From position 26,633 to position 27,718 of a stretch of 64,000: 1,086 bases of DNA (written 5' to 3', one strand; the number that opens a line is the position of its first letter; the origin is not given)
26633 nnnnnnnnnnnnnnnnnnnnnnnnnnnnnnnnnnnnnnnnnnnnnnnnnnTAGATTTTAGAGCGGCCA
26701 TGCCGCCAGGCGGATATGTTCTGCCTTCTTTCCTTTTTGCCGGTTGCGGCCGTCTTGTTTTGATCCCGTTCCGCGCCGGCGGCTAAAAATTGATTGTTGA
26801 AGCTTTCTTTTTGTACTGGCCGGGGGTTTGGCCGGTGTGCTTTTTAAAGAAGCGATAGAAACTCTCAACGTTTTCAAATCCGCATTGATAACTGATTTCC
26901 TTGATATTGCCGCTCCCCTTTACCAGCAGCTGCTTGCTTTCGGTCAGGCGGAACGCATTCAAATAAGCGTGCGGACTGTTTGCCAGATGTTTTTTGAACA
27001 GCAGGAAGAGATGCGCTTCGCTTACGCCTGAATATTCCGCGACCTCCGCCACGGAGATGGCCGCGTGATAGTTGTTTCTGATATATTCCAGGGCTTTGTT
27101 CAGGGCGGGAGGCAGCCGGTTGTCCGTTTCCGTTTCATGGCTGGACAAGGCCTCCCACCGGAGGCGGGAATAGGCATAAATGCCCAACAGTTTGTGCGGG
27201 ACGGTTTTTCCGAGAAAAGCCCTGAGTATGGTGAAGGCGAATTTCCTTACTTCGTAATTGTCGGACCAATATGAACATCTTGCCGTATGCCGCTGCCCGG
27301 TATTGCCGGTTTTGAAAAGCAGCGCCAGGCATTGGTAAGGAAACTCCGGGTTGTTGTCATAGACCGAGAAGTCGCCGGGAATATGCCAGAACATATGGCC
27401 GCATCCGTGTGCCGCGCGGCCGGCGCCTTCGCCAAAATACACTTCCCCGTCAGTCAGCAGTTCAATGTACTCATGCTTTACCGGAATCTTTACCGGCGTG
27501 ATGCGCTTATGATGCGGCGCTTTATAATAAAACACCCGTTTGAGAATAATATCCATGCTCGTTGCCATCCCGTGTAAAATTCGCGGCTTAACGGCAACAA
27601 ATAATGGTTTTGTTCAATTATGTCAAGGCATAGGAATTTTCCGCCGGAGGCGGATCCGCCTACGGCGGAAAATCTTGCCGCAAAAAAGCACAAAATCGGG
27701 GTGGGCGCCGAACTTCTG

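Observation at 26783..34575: AraC-controlled locus resembling the oxidative (3-keto) glycoside-cleavage pathway, with two secreted proteins sharing an unassigned C-terminal domain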

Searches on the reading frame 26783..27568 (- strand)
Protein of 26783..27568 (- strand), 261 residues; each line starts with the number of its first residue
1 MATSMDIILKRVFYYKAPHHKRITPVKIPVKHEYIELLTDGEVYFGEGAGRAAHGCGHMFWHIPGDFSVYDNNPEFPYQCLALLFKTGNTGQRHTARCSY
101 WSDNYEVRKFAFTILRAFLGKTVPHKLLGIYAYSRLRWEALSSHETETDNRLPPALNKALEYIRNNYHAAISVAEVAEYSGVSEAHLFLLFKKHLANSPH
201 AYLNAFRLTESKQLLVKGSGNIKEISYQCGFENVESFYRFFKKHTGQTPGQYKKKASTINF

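Call 3: search_protein_families(library=pfam, proteins=[window:26783-27568:-], max_evalue=0.1)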
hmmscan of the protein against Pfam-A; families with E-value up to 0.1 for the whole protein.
window:26783-27568:- (261 aa): 6 families
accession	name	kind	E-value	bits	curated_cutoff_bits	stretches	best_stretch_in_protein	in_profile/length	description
PF12833.13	HTH_18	-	1.4e-22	80.2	33.6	1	177-254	2-79/80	Helix-turn-helix domain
PF00165.29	HTH_AraC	-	1e-11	45.1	26.6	1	221-252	10-40/42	Bacterial regulatory helix-turn-helix proteins, AraC family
PF18478.7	PIN_10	-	0.044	14.3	26.2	1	148-179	5-37/84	PIN like domain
PF01418.23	HTH_6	-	0.058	13.8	28.3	0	151-188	13-52/77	Helix-turn-helix domain, rpiR family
PF22323.1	Aq_1974-like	-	0.072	13.3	27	0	190-218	3-31/64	Uncharacterised protein aq_1974-like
PF00440.29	TetR_N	-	0.081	13.2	24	0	170-192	16-38/47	Bacterial regulatory proteins, tetR family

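Call 4: search_protein_families(library=ncbifam, proteins=[window:26783-27568:-], max_evalue=0.1)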
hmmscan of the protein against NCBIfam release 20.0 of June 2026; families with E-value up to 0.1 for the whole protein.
window:26783-27568:- (261 aa): 35 families (the best 25 are shown)
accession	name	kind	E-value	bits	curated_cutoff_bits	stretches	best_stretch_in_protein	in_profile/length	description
NF047455.1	TF_Staph_AryK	equivalog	7.6e-20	70.7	850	1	153-257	156-260/759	transcriptional regulator AryK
TIGR04094.1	adjacent_YSIRK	equivalog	2.9e-18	66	200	1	150-253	281-383/383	YSIRK-targeted surface antigen transcriptional regulator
NF049932.1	TranspRegBtr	equivalog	1.4e-17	63.4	900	1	149-256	159-266/531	bacillibactin transport transcriptional regulator Btr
NF007860.0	PRK10572.1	equivalog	1.5e-14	53.6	208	1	114-258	143-287/292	arabinose operon transcriptional regulator AraC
NF007693.0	PRK10371.1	equivalog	2.9e-14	53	253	1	148-256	192-300/309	transcriptional regulator MelR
NF006902.0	PRK09393.1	equivalog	5.6e-14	52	425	1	155-257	221-323/327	transcriptional regulator FtrA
NF010028.0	PRK13503.1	equivalog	5.7e-14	52.2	288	1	136-256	157-273/278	HTH-type transcriptional activator RhaS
NF012144.2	ramA_TF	equivalog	1.7e-13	50.9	180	1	158-256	9-107/108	RamA family antibiotic efflux transcriptional regulator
NF052371.1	TransRegGbdRPseu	equivalog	3.4e-13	49.4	480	1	154-256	225-327/365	choline metabolism transcriptional regulator GbdR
NF047788.1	TransRegPocR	equivalog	3.8e-12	46.1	500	1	149-257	184-292/296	transcriptional regulator PocR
TIGR02297.1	HpaA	equivalog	8.5e-12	44.9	274.65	1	158-254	190-286/287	4-hydroxyphenylacetate catabolism regulatory protein HpaA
NF033869.1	viru_reg_Rsp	equivalog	1.5e-11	43.5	400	1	155-259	148-252/701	AraC family transcriptional regulator Rsp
NF012228.1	RobA_TF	equivalog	8.9e-11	41.8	380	1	159-255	8-104/286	MDR efflux pump AcrAB transcriptional activator RobA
NF011701.0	PRK15121.1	equivalog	1.9e-10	40.7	426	1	159-256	10-107/289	MDR efflux pump AcrAB transcriptional activator RobA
NF012198.0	MarA_TF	equivalog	3.8e-10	40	250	1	158-253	13-108/124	MDR efflux pump AcrAB transcriptional activator MarA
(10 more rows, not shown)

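Call 11: list_cluster_members(proteins=[window:26783-27568:-, window:27918-29012:-, window:29071-29868:-, window:30159-32258:+, window:32283-33398:+, window:33385-34575:+])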
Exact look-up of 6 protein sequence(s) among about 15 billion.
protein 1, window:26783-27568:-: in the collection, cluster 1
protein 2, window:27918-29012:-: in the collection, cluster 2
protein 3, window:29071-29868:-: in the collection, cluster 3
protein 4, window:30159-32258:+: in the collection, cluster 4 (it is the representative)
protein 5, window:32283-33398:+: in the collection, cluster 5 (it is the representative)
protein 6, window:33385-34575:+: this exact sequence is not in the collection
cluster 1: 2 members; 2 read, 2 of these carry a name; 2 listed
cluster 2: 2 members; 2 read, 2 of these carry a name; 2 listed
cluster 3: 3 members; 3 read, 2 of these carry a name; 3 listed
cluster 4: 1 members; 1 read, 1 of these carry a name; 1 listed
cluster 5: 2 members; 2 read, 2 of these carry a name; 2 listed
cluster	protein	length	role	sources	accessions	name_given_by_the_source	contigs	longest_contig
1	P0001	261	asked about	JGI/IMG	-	AraC-like DNA-binding protein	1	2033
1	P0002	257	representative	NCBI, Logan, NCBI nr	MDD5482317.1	MAG: AraC family transcriptional regulator [Kiritimatiellae bacterium] | AraC family transcriptional regulator [Kiritimatiellia bacterium]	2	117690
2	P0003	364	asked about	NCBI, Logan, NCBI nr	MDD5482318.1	MAG: Gfo/Idh/MocA family oxidoreductase [Kiritimatiellae bacterium] | Gfo/Idh/MocA family oxidoreductase [Kiritimatiellia bacterium]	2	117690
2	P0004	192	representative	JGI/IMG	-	predicted dehydrogenase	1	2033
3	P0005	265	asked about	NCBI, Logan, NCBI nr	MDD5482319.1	MAG: sugar phosphate isomerase/epimerase [Kiritimatiellae bacterium] | sugar phosphate isomerase/epimerase [Kiritimatiellia bacterium]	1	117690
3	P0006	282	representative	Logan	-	-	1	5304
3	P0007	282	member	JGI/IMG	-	sugar phosphate isomerase/epimerase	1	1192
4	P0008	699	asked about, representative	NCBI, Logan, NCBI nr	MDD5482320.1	MAG: hypothetical protein PHP98_01520 [Kiritimatiellae bacterium] | hypothetical protein [Kiritimatiellia bacterium]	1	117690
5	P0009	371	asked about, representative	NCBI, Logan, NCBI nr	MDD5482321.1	MAG: hypothetical protein PHP98_01525 [Kiritimatiellae bacterium] | hypothetical protein [Kiritimatiellia bacterium]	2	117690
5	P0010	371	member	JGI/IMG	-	hypothetical protein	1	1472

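Call 19: search_solved_structures(query=A2, max_evalue=1)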
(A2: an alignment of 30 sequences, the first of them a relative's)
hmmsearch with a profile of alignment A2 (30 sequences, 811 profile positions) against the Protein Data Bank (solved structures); distinct sequences matched with E-value up to 1: 6.
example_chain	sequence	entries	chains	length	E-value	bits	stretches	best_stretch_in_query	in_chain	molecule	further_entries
9ta3_A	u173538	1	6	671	0.0051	18.6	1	564-681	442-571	Beta-galactosidase LacZ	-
6t5o_AAA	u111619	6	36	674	0.0083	17.9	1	571-686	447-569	Glyco_hydro_42M domain-containing protein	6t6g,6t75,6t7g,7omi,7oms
7bob_A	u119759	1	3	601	0.023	16.4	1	587-686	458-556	Endo-beta-mannanase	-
5dfa_A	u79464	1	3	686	0.35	12.5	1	556-680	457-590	Beta-galactosidase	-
4oif_A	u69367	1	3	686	0.35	12.5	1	556-680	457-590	Beta-galactosidase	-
5xb7_A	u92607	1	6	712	0.38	12.4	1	556-602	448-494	Beta-galactosidase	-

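Call 30: predict_structure(alignment_id=A2)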
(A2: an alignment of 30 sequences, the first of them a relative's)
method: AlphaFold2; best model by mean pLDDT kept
length: 699 residues; sequences in the alignment: 30
mean_pLDDT: 89.0   pTM: 0.90
mean pLDDT of the five models: 89.0, 87.5, 86.2, 85.5, 85.0
residues with pLDDT >= 90: 486; 70-90: 153; 50-70: 39; < 50: 21
segments of 3 or more residues with pLDDT < 50: 1-13, 33-39
pLDDT, mean of each block of 10 residues (from residue 1): 38 50 61 44 71 90 93 94 93 95 87 77 93 92 93 93 91 97 97 97 96 91 95 91 89 97 93 77 89 74 89 94 96 89 91 86 94 96 96 96 89 93 94 81 77 95 96 96 89 95 96 96 90 84 90 95 94 94 89 84 93 96 97 96 85 96 96 95 96 97
secondary structure, 60 per line:
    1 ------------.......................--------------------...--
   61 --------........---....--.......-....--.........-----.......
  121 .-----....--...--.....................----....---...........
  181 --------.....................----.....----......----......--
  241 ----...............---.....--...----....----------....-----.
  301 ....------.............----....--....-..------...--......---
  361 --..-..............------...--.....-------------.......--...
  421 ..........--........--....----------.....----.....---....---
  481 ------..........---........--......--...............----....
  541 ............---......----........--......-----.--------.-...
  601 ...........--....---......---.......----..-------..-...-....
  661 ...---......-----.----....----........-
elements in order (helices of 4 or more, strands of 3 or more residues): H13-35 E69-73 E80-83 E86-89 H94-97 E100-104 H105-108 H114-121 E127-130 H138-151 E152-158 H163-166 H170-180 H189-209 E214-218 H223-228 E233-238 H245-259 E263-267 E270-272 E277-280 E291-294 E300-304 H311-323 E328-331 H334-337 H352-357 H366-379 E386-388 E391-395 H418-430 H433-440 H443-446 E457-461 H466-470 E474-477 H487-496 E500-504 H510-515 E518-532 E537-552 E556-561 E566-573 E576-581 H598-611 E614-617 E621-626 E630-636 E657-663 E667-672 E683-686 E691-698

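Call 33: fold_search(model_id=the predicted structure, library=pdb)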
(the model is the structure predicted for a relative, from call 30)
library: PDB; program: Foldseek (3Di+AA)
matches with E <= 10: 1165; with E <= 0.001: 88
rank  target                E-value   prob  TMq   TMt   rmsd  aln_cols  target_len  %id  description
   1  4oif_A                9.9e-18  1.00  0.49  0.49   9.8       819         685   11  3D structure of Gan42B, a GH42 beta-galactosidase from G. (released 2015-02-04)
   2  4oif_B                1.2e-17  1.00  0.50  0.51   9.4       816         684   12  3D structure of Gan42B, a GH42 beta-galactosidase from G. (released 2015-02-04)
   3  7vl3_A                2.5e-17  1.00  0.51  0.50   9.6       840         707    9  The complex structure of beta-1,2-glucosyltransferase from Ignavibacterium album with phenyl alpha-D-glucoside (released 2022-03-09)
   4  5dfa_A                2.6e-17  1.00  0.47  0.48   9.9       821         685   11  3D structure of the E323A catalytic mutant of Gan42B, a GH42 beta-galactosidase from G. stearothermophilus (released 2015-12-09)
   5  5dfa_B                2.9e-17  1.00  0.49  0.50   9.6       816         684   11  3D structure of the E323A catalytic mutant of Gan42B, a GH42 beta-galactosidase from G. stearothermophilus (released 2015-12-09)
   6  7vkw_B                6.2e-17  1.00  0.50  0.50   9.6       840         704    9  The apo structure of beta-1,2-glucosyltransferase from Ignavibacterium album (released 2022-03-09)
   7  7x87_A                6.9e-17  1.00  0.51  0.50   9.8       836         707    9  The complex structure of beta-1,2-glucosyltransferase from Ignavibacterium album with sophotetraose observed as sophor (released 2022-04-20)
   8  7x87_B                3.3e-16  1.00  0.48  0.47  10.6       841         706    9  The complex structure of beta-1,2-glucosyltransferase from Ignavibacterium album with sophotetraose observed as sophor (released 2022-04-20)
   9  7vl2_B                3.3e-16  1.00  0.47  0.46  10.7       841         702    9  The complex structure of beta-1,2-glucosyltransferase from Ignavibacterium album with ethyl alpha-D-Glucoside (released 2022-03-09)
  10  7vkx_A                4.1e-16  1.00  0.50  0.50   9.6       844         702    9  The complex structure of beta-1,2-glucosyltransferase from Ignavibacterium album with glucose (released 2022-03-09)
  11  7vkz_A                6.8e-16  1.00  0.51  0.51   9.7       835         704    9  The complex structure of beta-1,2-glucosyltransferase from Ignavibacterium album with 1-Deoxynojirimycin (released 2022-03-09)
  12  6t7g_BBB              8.1e-16  1.00  0.50  0.53   8.5       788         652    9  Bacteroides salyersiae GH164 beta-mannosidase in complex with mannoimidazole (released 2019-12-25)
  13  7vkz_B                9.1e-16  1.00  0.50  0.49   9.3       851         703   10  The complex structure of beta-1,2-glucosyltransferase from Ignavibacterium album with 1-Deoxynojirimycin (released 2022-03-09)
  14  7vkw_A                1.0e-15  1.00  0.51  0.51   9.4       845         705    9  The apo structure of beta-1,2-glucosyltransferase from Ignavibacterium album (released 2022-03-09)
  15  5xb7_F                1.1e-15  1.00  0.47  0.47   9.3       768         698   11  GH42 alpha-L-arabinopyranosidase from Bifidobacterium animalis subsp. lactis Bl-04 (released 2017-11-01)
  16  6t7g_CCC              1.2e-15  1.00  0.51  0.53   8.7       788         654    9  Bacteroides salyersiae GH164 beta-mannosidase in complex with mannoimidazole (released 2019-12-25)
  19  6t7g_DDD              1.5e-15  1.00  0.52  0.54   8.4       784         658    8  Bacteroides salyersiae GH164 beta-mannosidase in complex with mannoimidazole (released 2019-12-25)
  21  6t7g_AAA              1.9e-15  1.00  0.52  0.55   7.9       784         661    8  Bacteroides salyersiae GH164 beta-mannosidase in complex with mannoimidazole (released 2019-12-25)
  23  6t7g_FFF              3.0e-15  1.00  0.51  0.53   8.6       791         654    9  Bacteroides salyersiae GH164 beta-mannosidase in complex with mannoimidazole (released 2019-12-25)
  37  6t7g_EEE              6.7e-15  1.00  0.50  0.53   8.4       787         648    9  Bacteroides salyersiae GH164 beta-mannosidase in complex with mannoimidazole (released 2019-12-25)
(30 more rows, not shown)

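Call 57: find_related_loci(query=A2, collection=genome_contigs, flank=10000)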
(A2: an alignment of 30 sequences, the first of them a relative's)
Query A2 (699 aa) in genome_contigs; peptide patterns used: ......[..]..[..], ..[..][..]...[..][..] (x = any residue, [..] = any of these).
600 stretches matched a pattern (row limit reached: there are more); 531 encode a relative of the query (tblastn E <= 1e-3); the best 80 are kept; 80 distinct loci.
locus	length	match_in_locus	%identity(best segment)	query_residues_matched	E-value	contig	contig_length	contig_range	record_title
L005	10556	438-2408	35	55-699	1e-120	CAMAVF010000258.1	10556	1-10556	MAG: Planctomicrobium piriforme isolate LH-05nov19-189 genome assembly, contig: LH-05nov19-C15585, whole genome shotgun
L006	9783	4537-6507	34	52-699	2e-116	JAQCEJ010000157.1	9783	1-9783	MAG: Planctomycetota bacterium isolate casp40-mb.109 NODE_16282_length_9783_cov_0.096241, whole genome shotgun sequence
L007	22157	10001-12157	33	14-696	6e-116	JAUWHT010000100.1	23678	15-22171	MAG: Pirellulales bacterium isolate CSMAG_2275 CSMAG_2275_k141_792191_length_23678_cov_15.9860, whole genome shotgun seq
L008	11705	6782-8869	35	10-699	8e-116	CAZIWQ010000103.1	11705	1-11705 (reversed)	MAG TPA_asm: uncultured Armatimonadia bacterium isolate binchicken_co66_209 genome assembly, contig: NODE_8337_length_11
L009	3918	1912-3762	35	89-699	2e-111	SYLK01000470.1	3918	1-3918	MAG: Planctomyces sp. isolate F1-80-MAGs062 F1-80__c407308, whole genome shotgun sequence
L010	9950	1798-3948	32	21-696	6e-110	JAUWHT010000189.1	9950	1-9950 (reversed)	MAG: Pirellulales bacterium isolate CSMAG_2275 CSMAG_2275_k141_2563506_length_9950_cov_12.0000, whole genome shotgun seq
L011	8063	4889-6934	35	52-697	4e-102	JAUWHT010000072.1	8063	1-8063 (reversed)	MAG: Pirellulales bacterium isolate CSMAG_2275 CSMAG_2275_k141_555520_length_8063_cov_21.9417, whole genome shotgun sequ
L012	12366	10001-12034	33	54-697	9e-102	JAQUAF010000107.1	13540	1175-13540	MAG: Verrucomicrobiia bacterium isolate STC_78 NODE_10249_length_13540_cov_9.690897_Sandtown_C, whole genome shotgun seq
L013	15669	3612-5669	34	30-697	6e-105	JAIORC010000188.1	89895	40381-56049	MAG: Phycisphaerae bacterium isolate SMBSF08 20071_Bin_7_contigs_1_c_000000000042, whole genome shotgun sequence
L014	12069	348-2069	35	136-698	7e-100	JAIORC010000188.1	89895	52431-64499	MAG: Phycisphaerae bacterium isolate SMBSF08 20071_Bin_7_contigs_1_c_000000000042, whole genome shotgun sequence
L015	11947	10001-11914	34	12-648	4e-99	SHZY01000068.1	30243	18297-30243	MAG: Gemmataceae bacterium isolate Baikal-deep-G160 BACOMB-C6764, whole genome shotgun sequence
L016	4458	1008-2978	31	52-697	8e-96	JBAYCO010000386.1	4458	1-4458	MAG: Victivallaceae bacterium isolate SO_2016_CLC_T2_3 scaffold40917_PH3_Jul20_2016, whole genome shotgun sequence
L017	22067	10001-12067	26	49-699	2e-70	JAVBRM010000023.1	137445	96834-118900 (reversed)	MAG: Victivallaceae bacterium isolate EPI_MAG_00195 c_000001297951, whole genome shotgun sequence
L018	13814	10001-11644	30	143-696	8e-57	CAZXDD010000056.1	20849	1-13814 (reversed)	MAG TPA_asm: uncultured Armatimonadia bacterium isolate binchicken_co43_19 genome assembly, contig: NODE_4474_length_208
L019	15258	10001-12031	26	48-699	3e-56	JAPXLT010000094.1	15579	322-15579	MAG: Lentisphaeria bacterium isolate binned_ad_5.23 NODE_3846_length_15579_cov_2.522651, whole genome shotgun sequence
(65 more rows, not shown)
